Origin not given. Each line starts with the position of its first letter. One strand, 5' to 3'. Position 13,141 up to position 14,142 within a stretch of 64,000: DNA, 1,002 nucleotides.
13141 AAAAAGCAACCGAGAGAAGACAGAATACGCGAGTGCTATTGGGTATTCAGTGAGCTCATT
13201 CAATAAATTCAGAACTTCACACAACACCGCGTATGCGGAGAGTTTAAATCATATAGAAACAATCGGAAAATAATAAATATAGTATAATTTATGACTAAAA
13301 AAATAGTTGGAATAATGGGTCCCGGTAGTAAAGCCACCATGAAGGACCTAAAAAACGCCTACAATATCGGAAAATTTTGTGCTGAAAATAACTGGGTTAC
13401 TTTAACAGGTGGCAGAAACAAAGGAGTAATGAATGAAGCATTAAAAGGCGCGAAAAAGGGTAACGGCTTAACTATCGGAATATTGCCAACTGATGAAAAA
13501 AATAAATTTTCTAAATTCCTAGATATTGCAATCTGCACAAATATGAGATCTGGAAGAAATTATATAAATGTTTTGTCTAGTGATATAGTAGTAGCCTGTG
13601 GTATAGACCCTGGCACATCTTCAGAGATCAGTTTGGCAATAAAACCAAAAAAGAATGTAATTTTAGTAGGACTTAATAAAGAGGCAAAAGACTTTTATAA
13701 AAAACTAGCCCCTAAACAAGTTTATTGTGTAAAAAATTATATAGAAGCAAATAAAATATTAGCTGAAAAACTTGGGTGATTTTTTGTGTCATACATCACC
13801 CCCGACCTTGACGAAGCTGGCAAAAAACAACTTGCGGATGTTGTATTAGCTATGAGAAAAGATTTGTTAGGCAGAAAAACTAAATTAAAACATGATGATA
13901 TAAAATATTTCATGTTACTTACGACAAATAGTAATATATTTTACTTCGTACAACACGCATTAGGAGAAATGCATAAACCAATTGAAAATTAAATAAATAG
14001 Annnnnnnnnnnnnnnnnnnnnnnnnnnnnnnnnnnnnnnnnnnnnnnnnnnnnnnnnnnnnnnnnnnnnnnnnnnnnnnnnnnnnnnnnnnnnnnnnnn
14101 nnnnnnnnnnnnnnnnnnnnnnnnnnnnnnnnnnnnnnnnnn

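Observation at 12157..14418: Two SLOG-superfamily genes (LOG-like TIGR00725 + nucleoside 2-deoxyribosyltransferase-like) beside a 349-aa helical protein: candidate undescribed nucleotide-processing or conflict module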

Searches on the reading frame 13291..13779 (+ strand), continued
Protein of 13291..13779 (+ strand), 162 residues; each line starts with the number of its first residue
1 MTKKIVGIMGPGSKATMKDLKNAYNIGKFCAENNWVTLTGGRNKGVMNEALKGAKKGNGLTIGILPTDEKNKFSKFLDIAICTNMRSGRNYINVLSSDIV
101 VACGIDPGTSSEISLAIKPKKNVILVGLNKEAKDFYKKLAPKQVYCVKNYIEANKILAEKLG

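Call 46: search_solved_structures(query=window:13291-13779:+, max_evalue=0.001, show_alignments=3)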
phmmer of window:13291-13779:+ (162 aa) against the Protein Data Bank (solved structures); distinct sequences matched with E-value up to 0.001: 3.
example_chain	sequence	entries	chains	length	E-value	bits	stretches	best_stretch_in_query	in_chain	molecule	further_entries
6y01_AAA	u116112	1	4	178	4.9e-43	149.8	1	1-148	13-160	p450 cytochrome, putative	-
2iz5_A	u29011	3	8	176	1.4e-36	128.8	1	3-146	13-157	MOCO CARRIER PROTEIN | MOLYBDENUM COFACTOR CARRIER PROTEIN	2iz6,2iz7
1rcu_A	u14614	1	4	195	2.9e-11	46.6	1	5-126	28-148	conserved hypothetical protein VT76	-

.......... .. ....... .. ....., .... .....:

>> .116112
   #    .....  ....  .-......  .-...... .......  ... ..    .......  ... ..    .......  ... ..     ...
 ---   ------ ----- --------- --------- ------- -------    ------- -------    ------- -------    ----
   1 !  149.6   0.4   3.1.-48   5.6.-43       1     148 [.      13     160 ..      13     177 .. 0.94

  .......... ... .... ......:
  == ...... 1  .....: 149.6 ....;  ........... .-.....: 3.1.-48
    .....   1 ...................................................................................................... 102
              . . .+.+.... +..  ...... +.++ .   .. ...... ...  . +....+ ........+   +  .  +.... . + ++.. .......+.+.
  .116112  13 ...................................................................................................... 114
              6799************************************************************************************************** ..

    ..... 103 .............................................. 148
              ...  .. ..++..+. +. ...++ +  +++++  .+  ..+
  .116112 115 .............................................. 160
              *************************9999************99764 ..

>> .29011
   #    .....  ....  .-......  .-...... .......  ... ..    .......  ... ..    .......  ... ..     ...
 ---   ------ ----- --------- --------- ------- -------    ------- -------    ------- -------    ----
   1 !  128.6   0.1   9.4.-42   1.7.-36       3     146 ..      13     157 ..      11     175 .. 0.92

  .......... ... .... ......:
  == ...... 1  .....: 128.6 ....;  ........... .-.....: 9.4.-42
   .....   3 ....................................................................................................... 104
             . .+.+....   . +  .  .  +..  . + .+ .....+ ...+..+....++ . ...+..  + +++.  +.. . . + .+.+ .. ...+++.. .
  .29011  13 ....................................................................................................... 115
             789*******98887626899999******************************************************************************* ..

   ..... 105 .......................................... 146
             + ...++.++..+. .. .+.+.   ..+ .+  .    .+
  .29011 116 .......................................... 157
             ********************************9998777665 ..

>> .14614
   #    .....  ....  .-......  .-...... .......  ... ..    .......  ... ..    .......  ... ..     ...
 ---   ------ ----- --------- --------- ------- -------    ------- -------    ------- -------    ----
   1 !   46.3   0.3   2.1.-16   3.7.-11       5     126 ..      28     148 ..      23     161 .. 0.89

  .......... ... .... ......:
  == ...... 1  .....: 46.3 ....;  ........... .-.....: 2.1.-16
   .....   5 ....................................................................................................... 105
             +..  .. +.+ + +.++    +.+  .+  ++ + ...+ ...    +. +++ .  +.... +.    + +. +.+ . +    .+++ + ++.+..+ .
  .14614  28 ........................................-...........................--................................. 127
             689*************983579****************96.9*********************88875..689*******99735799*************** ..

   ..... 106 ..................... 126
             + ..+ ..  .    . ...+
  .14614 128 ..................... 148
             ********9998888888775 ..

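Call 74: find_related_loci(query=A2, collection=metagenome_contigs, flank=8000)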
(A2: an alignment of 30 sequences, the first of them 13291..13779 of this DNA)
Query A2 (162 aa) in metagenome_contigs; peptide patterns used: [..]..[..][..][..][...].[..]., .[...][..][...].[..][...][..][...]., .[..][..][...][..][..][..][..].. (x = any residue, [..] = any of these).
599 stretches matched a pattern (row limit reached: there are more); 485 encode a relative of the query (tblastn E <= 1e-3); the best 80 are kept; 80 distinct loci.
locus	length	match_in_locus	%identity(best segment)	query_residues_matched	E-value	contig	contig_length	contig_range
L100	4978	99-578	73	1-160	1e-74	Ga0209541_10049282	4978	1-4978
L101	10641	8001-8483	71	1-161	6e-73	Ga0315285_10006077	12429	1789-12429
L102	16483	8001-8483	69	1-161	8e-73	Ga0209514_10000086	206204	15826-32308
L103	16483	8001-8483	65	1-161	3e-68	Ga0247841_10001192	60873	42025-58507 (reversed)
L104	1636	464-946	66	1-161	2e-68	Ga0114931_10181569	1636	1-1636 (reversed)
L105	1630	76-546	66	1-157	2e-68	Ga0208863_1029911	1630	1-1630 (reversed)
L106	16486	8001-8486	60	3-162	4e-57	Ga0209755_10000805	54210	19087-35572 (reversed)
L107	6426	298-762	56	3-157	2e-56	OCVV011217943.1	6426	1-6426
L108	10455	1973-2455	55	1-161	2e-56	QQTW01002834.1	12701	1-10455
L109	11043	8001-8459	57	1-153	1e-54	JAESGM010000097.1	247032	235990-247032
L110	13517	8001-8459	57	1-153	3e-53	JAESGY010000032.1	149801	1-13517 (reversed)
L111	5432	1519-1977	56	1-153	2e-53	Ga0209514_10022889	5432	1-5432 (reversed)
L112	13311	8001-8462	55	1-153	4e-53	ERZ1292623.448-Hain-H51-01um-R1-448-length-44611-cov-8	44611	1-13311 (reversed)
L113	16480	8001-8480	54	1-161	6e-53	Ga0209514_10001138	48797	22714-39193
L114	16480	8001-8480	54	1-161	6e-53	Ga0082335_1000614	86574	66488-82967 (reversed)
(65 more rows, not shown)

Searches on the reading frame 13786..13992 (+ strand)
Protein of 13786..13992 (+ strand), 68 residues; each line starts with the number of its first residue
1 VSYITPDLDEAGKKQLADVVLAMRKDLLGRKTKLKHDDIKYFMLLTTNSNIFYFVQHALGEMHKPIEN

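Call 3: search_protein_families(library=pfam, proteins=[window:13786-13992:+], max_evalue=0.1)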
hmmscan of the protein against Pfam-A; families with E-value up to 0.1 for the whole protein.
window:13786-13992:+ (68 aa): 0 families

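Call 4: search_protein_families(library=ncbifam, proteins=[window:13786-13992:+], max_evalue=0.1)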
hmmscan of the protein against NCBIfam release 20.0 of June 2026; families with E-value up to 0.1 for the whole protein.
window:13786-13992:+ (68 aa): 0 families

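Call 6: search_protein_families(library=padloc, proteins=[window:13786-13992:+], max_evalue=0.1)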
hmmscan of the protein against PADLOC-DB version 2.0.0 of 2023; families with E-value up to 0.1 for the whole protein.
window:13786-13992:+ (68 aa): 0 families

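Call 7: search_protein_families(library=phrogs, proteins=[window:13786-13992:+], max_evalue=0.1)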
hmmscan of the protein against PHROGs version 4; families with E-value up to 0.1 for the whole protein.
window:13786-13992:+ (68 aa): 0 families
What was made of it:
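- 13786..13992 (+): 68-aa GTG ORF, probably a non-functional 3' remnant of an unrelated small membrane-protein gene. No family hits (calls 3, 4, 6, 7).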
